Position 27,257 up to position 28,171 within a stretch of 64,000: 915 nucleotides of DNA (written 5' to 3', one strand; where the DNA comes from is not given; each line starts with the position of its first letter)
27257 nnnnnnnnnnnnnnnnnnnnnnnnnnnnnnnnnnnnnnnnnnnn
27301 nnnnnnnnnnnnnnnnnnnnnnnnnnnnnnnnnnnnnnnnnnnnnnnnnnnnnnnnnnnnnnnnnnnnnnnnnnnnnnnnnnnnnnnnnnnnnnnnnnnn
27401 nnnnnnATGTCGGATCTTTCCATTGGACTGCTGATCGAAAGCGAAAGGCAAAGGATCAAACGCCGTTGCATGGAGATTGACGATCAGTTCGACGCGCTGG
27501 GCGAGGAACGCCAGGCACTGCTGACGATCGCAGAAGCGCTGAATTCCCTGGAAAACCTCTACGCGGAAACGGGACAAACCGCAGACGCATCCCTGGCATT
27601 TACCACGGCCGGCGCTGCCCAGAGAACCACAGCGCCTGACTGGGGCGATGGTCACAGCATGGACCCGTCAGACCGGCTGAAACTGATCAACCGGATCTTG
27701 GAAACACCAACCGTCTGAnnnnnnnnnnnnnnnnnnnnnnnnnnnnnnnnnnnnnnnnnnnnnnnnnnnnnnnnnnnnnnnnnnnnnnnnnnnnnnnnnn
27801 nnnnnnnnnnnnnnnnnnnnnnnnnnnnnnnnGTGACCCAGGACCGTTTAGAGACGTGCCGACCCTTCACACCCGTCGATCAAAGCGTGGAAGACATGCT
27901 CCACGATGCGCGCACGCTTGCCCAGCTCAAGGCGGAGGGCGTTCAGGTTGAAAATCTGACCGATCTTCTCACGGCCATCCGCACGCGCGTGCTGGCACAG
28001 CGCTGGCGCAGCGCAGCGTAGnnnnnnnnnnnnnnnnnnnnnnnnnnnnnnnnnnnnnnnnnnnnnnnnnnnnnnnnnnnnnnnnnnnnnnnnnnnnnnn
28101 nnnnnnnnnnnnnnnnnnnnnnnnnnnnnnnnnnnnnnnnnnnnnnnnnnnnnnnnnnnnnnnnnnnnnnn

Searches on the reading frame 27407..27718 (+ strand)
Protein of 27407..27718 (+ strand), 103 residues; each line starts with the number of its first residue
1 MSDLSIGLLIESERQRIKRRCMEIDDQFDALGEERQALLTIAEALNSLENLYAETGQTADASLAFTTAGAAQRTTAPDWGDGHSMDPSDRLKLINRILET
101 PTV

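Call 7: search_protein_families(library=pfam, proteins=[window:27407-27718:+], max_evalue=0.01)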
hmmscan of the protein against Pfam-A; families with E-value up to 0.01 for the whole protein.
window:27407-27718:+ (103 aa): 0 families

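Call 11: find_encoding_contigs(protein=window:27407-27718:+, flank=10000, max_places=10)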
Protein window:27407-27718:+ (103 aa): 1 contig read that carries it; 1 place shown.
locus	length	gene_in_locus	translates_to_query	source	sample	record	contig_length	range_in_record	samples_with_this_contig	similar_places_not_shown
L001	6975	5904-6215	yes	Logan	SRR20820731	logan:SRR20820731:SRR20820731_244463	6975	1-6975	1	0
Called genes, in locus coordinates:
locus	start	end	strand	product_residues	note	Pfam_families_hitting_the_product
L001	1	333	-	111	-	?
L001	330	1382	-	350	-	PF00291:PALP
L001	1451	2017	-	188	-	PF13640:2OG-FeII_Oxy_3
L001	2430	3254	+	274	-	PF00892:EamA, PF03151:TPT (weak)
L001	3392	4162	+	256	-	-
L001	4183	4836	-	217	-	-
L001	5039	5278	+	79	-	-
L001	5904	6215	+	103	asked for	-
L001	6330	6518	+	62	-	-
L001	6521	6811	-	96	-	-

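Call 12: find_homologous_proteins(query=window:27407-27718:+, max_evalue=0.001)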
Query window:27407-27718:+ (103 aa): 15 proteins with E <= 0.001 among 26 candidates.
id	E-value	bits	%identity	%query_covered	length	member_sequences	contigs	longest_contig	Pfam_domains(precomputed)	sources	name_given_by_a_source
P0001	2.3e-51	189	87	100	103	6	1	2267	-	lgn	-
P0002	4.7e-50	185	85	100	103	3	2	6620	-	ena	-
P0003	1.8e-43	164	79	100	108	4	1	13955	-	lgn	-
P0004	2.4e-40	154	77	97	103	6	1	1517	-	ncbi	-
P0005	2.7e-39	151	77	99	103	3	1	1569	-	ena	-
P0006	6.7e-39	150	77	99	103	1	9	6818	-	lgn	-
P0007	1.8e-38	148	80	97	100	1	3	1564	-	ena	-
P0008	2.9e-38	147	76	99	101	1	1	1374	-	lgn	-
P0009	4.4e-38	147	75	99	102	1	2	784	-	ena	-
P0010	4.5e-38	147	74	99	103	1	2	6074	-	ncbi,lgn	-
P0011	1.2e-37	145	75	99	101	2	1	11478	-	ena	-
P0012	1.3e-37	145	76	99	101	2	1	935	-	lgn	-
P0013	5.2e-37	143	74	96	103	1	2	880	-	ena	-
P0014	2.0e-36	142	74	99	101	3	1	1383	-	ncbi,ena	-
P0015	8.1e-16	76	80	50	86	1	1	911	-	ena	-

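Call 14: find_related_loci(query=A1, collection=genome_contigs, flank=10000)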
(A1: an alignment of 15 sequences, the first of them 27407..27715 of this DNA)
Query A1 (103 aa) in genome_contigs; peptide patterns used: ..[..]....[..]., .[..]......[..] (x = any residue, [..] = any of these).
31 stretches matched a pattern; 1 encode a relative of the query (tblastn E <= 1e-3); 1 distinct loci.
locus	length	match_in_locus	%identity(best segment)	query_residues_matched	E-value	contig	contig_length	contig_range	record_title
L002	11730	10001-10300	76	1-102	2e-47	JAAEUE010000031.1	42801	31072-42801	MAG: Alphaproteobacteria bacterium isolate Vin_25 VinG_CONTIG224865, whole genome shotgun sequence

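Call 15: find_related_loci(query=A1, collection=metagenome_contigs, flank=10000)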
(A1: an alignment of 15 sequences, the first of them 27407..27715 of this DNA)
Query A1 (103 aa) in metagenome_contigs; peptide patterns used: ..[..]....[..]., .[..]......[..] (x = any residue, [..] = any of these).
64 stretches matched a pattern; 2 encode a relative of the query (tblastn E <= 1e-3); 2 distinct loci.
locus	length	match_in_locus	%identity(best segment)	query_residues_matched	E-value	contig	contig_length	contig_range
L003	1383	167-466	74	1-102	8e-47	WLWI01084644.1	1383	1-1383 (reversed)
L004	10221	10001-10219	85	1-73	2e-39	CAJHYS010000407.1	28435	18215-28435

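Call 16: find_encoding_contigs(protein=P0003, flank=10000, max_places=3)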
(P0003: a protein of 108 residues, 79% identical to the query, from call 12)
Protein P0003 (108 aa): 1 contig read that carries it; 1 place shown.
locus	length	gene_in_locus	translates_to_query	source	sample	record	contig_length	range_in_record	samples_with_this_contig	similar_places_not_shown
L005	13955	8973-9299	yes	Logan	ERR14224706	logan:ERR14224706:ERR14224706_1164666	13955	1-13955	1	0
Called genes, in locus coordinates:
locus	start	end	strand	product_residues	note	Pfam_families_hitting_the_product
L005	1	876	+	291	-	?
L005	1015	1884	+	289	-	PF02653:BPD_transp_2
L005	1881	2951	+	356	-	PF02653:BPD_transp_2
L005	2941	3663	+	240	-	PF00005:ABC_tran, PF02463:SMC_N (weak)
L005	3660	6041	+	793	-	PF00005:ABC_tran, PF13304:AAA_21 (faint), PF01425:Amidase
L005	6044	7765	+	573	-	PF00501:AMP-binding, PF13193:AMP-binding_C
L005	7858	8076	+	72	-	-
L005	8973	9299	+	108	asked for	-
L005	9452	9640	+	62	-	-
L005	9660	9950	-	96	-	PF05488:PAAR_motif (faint)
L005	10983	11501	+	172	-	-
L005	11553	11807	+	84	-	-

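Call 17: find_encoding_contigs(protein=P0011, flank=10000, max_places=3)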
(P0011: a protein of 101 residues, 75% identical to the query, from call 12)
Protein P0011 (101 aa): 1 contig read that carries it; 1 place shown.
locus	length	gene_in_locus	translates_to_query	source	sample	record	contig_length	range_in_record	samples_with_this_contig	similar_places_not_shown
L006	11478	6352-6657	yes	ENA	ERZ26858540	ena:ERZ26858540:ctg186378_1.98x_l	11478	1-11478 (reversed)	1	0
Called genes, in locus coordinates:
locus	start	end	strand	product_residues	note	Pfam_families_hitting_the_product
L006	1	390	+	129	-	?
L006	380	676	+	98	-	PF00005:ABC_tran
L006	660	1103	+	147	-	PF00005:ABC_tran (weak)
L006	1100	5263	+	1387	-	PF00005:ABC_tran, PF13304:AAA_21 (faint), PF01425:Amidase, PF00501:AMP-binding, PF13193:AMP-binding_C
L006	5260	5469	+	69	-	-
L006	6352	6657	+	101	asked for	-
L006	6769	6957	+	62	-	-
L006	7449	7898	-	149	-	-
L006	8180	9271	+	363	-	-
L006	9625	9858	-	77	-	-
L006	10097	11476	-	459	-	?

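Call 18: find_encoding_contigs(protein=P0002, flank=10000, max_places=3)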
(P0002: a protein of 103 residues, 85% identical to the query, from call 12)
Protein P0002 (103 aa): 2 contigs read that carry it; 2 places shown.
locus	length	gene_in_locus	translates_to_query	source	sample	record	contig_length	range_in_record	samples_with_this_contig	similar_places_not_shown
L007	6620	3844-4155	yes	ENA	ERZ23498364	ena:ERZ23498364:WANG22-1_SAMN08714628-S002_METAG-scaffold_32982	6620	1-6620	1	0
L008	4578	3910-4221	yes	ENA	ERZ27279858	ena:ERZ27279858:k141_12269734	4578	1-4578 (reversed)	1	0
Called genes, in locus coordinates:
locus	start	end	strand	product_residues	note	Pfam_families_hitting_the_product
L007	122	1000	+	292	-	PF00892:EamA, PF03151:TPT (weak)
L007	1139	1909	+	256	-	-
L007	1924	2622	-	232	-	-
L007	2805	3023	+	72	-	-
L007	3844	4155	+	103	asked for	-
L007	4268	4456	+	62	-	-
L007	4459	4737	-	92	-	-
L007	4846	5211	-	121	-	-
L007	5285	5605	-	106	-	PF05036:SPOR (weak)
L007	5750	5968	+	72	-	-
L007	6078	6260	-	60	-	-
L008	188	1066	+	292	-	PF00892:EamA, PF03151:TPT (weak)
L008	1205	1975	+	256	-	-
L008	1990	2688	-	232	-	-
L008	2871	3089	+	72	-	-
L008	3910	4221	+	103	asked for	-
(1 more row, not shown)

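Call 19: find_encoding_contigs(protein=P0006, flank=10000, max_places=4)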
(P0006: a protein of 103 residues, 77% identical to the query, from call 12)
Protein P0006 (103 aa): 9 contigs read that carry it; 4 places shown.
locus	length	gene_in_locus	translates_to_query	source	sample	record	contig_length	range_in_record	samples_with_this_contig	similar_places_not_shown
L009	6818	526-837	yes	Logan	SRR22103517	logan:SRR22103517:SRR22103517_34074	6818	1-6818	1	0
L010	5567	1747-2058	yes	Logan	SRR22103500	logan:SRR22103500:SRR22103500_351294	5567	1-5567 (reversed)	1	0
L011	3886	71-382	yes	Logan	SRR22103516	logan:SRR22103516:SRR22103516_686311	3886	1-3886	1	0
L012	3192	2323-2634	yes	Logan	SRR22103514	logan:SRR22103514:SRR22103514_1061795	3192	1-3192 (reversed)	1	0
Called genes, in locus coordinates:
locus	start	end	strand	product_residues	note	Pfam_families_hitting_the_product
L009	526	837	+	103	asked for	-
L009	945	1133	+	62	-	-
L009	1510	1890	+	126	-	-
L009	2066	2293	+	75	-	-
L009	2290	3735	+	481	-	-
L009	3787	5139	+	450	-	PF07732:Cu-oxidase_3, PF07731:Cu-oxidase_2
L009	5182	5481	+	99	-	PF11604:CusF_Ec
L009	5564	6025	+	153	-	PF01322:Cytochrom_C_2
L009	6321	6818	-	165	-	?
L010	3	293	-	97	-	?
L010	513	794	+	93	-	-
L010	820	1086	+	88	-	-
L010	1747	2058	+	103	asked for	-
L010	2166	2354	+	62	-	-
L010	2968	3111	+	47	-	-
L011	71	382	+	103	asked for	-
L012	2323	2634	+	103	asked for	-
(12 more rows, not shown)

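Call 20: find_encoding_contigs(protein=P0010, flank=10000, max_places=3)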
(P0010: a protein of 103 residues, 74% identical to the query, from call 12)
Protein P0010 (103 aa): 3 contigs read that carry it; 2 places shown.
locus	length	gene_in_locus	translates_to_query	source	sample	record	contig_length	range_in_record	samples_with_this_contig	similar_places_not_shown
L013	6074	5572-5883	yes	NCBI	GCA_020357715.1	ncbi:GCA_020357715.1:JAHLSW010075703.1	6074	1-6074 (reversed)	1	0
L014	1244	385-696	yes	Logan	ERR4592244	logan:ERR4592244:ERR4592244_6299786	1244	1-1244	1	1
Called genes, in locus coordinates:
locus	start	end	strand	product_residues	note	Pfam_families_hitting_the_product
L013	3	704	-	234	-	?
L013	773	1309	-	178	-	PF13640:2OG-FeII_Oxy_3 (weak)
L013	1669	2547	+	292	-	PF00892:EamA, PF03151:TPT (faint), PF00892:EamA (weak)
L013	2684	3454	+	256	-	-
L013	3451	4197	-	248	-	-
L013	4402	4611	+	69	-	-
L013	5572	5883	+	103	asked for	-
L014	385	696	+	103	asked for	-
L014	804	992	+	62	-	-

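Call 48: predict_structure(alignment_id=A1)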
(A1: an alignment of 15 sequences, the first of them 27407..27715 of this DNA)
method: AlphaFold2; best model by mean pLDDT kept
length: 103 residues; sequences in the alignment: 15
mean_pLDDT: 77.3   pTM: 0.42
mean pLDDT of the five models: 77.3, 76.4, 74.9, 74.3, 71.9
residues with pLDDT >= 90: 44; 70-90: 25; 50-70: 17; < 50: 17
segments of 3 or more residues with pLDDT < 50: 70-83, 101-103
pLDDT, mean of each block of 10 residues (from residue 1): 87 98 97 96 92 83 62 40 57 71 47
secondary structure, 60 per line:
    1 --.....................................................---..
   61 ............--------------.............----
elements in order: H3-55 H59-72 H87-99

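Call 50: search_protein_families(library=ncbifam, proteins=[window:27407-27718:+], max_evalue=0.1)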
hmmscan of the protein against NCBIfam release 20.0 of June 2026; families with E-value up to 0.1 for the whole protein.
window:27407-27718:+ (103 aa): 0 families

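Call 57: fold_search(model_id=the predicted structure, library=pdb)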
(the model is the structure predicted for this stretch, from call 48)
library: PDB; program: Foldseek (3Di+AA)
matches with E <= 10: 2; with E <= 0.001: 0
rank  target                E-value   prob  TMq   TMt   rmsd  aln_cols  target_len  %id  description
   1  9cz1_XT               4.9e+00  0.09  0.44  0.44  13.9        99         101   19  Cryo-EM structure of a 'hat' portion of FtsH.HflK.HflC complex (released 2024-11-13)
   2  9bws_A                9.9e+00  0.03  0.33  0.15  11.8        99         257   17  Structure of human k2P13.1 (THIK-1) S136P Y273A in lipid nanodisc (released 2025-02-26)

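Call 58: search_protein_representatives(alignment_id=A1)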
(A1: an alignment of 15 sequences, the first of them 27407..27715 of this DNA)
Query: 15 sequences, 103 profile positions. Proteins with E-value up to 0.001 (for the whole library): 22; up to 1e-10: 6; up to 1e-30: 1. The best 22 are listed.
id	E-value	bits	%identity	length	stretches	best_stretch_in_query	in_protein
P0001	9.8e-56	202.4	-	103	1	1-102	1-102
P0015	4.1e-22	94.4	-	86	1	1-51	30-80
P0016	4.9e-16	74.9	-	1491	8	17-59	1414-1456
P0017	5.3e-13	65.2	-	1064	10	28-56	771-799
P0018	7.8e-13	64.6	-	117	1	1-67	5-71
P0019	3.6e-11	59.3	-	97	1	1-63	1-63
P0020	1.1e-10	57.7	-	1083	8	25-70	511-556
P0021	3.5e-09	52.9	-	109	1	12-85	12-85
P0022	1.5e-07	47.7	-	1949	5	16-73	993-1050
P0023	3.7e-06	43.2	-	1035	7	29-56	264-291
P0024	4.3e-06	42.9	-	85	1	10-68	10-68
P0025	5.5e-06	42.6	-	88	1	10-67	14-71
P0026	9.6e-06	41.8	-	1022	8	38-86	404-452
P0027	1.8e-05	40.9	-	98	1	1-89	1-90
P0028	2.0e-05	40.8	-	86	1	10-65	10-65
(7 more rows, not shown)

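Call 60: find_encoding_contigs(protein=P0018, flank=3000, max_places=3)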
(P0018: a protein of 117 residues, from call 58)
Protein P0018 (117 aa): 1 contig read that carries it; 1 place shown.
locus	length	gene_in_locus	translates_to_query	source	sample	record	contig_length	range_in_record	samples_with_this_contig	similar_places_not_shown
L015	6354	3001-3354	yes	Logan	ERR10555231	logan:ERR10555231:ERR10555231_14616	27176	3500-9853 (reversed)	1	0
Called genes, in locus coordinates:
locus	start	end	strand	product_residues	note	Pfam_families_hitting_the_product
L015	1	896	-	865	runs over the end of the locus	PF12860:PAS_7, PF00512:HisKA, PF02518:HATPase_c, PF00072:Response_reg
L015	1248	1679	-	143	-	-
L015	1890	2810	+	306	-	PF04228:Zn_peptidase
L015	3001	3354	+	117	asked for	-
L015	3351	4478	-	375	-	PF08240:ADH_N, PF00107:ADH_zinc_N, PF13602:ADH_zinc_N_2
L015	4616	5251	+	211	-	-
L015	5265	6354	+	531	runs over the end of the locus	PF00355:Rieske, PF13806:Rieske_2, PF22543:Rieske_4 (weak)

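Call 61: find_encoding_contigs(protein=P0019, flank=3000, max_places=2)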
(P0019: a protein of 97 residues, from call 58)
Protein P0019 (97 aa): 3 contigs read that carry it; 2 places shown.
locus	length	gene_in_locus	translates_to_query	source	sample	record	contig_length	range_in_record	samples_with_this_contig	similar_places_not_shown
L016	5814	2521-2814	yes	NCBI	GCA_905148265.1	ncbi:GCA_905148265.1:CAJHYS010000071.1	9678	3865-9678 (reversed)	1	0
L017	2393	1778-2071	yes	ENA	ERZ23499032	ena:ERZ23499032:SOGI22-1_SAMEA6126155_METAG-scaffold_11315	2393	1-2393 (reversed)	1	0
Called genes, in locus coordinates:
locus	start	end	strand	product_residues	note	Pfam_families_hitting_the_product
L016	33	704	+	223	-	PF01656:CbiA, PF07015:VirC1, PF09140:MipZ (weak), PF10609:ParA (weak), PF13614:AAA_31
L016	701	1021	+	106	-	-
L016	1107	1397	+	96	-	PF03693:ParD_antitoxin, PF01402:RHH_1 (weak)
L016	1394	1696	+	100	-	PF05016:ParE_toxin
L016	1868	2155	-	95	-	-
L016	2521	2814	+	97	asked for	-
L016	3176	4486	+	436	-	PF24161:CCDC39 (faint), PF06005:ZapB (faint)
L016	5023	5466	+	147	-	-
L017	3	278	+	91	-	?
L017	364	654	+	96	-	PF03693:ParD_antitoxin, PF01402:RHH_1 (weak)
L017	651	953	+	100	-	PF05016:ParE_toxin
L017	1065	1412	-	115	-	-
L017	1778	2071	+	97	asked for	-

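Call 62: find_encoding_contigs(protein=P0021, flank=3000, max_places=2)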
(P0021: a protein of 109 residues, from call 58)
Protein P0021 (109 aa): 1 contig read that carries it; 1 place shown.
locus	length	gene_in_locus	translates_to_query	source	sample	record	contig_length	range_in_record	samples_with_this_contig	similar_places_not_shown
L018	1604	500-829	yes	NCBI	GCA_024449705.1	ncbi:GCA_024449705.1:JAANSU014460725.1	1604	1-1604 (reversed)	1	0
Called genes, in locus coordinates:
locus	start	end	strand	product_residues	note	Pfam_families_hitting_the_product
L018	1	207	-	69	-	?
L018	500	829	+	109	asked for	-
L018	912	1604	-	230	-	?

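Call 63: find_encoding_contigs(protein=P0028, flank=3000, max_places=2)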
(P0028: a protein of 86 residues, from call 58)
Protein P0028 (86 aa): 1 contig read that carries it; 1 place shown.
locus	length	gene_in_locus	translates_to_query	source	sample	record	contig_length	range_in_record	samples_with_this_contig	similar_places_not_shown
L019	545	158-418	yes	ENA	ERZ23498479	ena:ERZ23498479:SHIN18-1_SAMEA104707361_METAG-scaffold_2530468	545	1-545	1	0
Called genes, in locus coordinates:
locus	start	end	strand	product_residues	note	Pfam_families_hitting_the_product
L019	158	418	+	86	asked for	-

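Call 64: find_encoding_contigs(protein=P0027, flank=3000, max_places=2)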
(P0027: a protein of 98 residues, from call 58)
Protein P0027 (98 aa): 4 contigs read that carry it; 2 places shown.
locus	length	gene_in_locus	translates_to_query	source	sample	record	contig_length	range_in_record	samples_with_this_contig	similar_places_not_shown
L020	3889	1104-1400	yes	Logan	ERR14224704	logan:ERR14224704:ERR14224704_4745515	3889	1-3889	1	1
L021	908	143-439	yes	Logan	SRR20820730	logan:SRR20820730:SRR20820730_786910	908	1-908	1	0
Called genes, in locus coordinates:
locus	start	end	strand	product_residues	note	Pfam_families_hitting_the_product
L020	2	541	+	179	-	?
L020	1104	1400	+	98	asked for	-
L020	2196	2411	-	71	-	PF00196:GerE (weak)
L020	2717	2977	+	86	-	-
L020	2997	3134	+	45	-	-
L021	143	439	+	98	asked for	-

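Call 66: find_encoding_contigs(protein=P0019, flank=10000, max_places=1)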
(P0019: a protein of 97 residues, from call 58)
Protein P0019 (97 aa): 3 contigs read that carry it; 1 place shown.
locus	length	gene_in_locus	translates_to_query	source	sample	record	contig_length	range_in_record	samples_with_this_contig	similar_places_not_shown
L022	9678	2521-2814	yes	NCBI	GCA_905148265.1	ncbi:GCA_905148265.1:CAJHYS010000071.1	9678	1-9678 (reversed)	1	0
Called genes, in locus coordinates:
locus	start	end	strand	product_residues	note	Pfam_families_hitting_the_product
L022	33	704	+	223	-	PF01656:CbiA, PF07015:VirC1, PF09140:MipZ (weak), PF10609:ParA (weak), PF13614:AAA_31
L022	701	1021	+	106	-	-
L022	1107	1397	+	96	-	PF03693:ParD_antitoxin, PF01402:RHH_1 (weak)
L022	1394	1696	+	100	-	PF05016:ParE_toxin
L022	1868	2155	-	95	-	-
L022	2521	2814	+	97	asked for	-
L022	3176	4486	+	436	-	PF24161:CCDC39 (faint), PF06005:ZapB (faint)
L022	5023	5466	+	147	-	-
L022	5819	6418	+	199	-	-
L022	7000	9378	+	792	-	-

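Call 70: search_dna_similar(query=window:27407-27715:+, collection=plasmids, mode=protein, max_evalue=0.01)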
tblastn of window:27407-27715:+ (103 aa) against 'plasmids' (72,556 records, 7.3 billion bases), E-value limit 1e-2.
No match.

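Call 71: search_dna_similar(query=P0019, collection=plasmids, mode=protein, max_evalue=0.01)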
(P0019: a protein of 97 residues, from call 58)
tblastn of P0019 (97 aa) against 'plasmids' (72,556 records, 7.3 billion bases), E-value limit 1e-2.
No match.

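Call 72: search_dna_similar(query=P0028, collection=phages, mode=protein, max_evalue=0.01)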
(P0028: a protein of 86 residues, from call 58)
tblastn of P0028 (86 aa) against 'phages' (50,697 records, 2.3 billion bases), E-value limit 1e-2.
No match.

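Call 86: search_protein_families(library=pfam, proteins=[L022:7000-9378:+, L022:5819-6418:+, L022:5023-5466:+, L022:3176-4486:+, L022:701-1021:+, L022:1868-2155:-, L022:33-704:+], max_evalue=0.01)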
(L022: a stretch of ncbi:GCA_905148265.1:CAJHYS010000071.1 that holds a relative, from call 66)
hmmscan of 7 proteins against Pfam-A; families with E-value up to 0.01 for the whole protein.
L022:7000-9378:+ (792 aa): 0 families

L022:5819-6418:+ (199 aa): 0 families

L022:5023-5466:+ (147 aa): 0 families

L022:3176-4486:+ (436 aa): 7 families
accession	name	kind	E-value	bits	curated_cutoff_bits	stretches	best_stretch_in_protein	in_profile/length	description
PF06005.17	ZapB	-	6.3e-06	27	31.5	1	299-351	11-63/71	Cell division protein ZapB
PF10465.15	Inhibitor_I24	-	0.00059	20.2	27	1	115-218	9-103/136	PinA peptidase inhibitor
PF08614.16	ATG16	-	0.0012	19.5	33.7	1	118-223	72-177/200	Autophagy protein 16 (ATG16)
PF09311.16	Rab5-bind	-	0.0018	18.3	33.6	1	235-371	15-152/307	Rabaptin-like protein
PF14197.11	Cep57_CLD_2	-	0.0022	18.5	27.1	1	262-328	6-64/67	Centrosome localisation domain of PPC89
PF09755.14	DUF2046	-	0.0023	17.5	24.7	1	223-361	141-276/305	Uncharacterized conserved protein H4 (DUF2046)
PF02646.22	RmuC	-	0.0053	16.3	26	1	195-289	3-95/291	RmuC family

L022:701-1021:+ (106 aa): 0 families

L022:1868-2155:- (95 aa): 1 family
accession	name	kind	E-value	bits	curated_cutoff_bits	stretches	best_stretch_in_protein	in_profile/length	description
PF00804.31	Syntaxin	-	0.0031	17.8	26.7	1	15-80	12-78/157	Syntaxin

L022:33-704:+ (223 aa): 8 families
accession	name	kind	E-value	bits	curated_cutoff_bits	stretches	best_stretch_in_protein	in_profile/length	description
PF07015.17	VirC1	-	6.5e-13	49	24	1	1-185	1-189/231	VirC1 protein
PF01656.29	CbiA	-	9.2e-13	48.7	25.4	1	4-179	1-116/125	CobQ/CobB/MinD/ParA nucleotide binding domain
PF09140.17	MipZ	-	2e-11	44.1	20.7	2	3-40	2-39/262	ATPase MipZ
PF13614.12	AAA_31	-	5.4e-10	39.9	27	1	2-52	2-54/177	AAA domain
PF10609.15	ParA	-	2.7e-07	30.7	27.1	1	3-39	5-41/246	NUBPL iron-transfer P-loop NTPase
PF01935.23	DUF87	-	7.3e-05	23.4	23.2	0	12-38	33-60/220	Helicase HerA, central domain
PF00142.24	Fer4_NifH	-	0.00074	19.5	25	1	10-43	8-41/271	4Fe-4S iron sulfur cluster binding proteins, NifH/frxC family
PF02374.21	ArsA_ATPase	-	0.00091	19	24.3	1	4-45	3-44/305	Anion-transporting ATPase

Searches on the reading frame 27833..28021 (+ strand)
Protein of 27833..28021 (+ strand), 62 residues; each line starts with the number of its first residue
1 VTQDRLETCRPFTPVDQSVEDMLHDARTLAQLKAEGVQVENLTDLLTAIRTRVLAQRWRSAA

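Call 50: search_protein_families(library=ncbifam, proteins=[window:27833-28021:+], max_evalue=0.1)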
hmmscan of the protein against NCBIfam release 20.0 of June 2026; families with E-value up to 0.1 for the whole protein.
window:27833-28021:+ (62 aa): 0 families
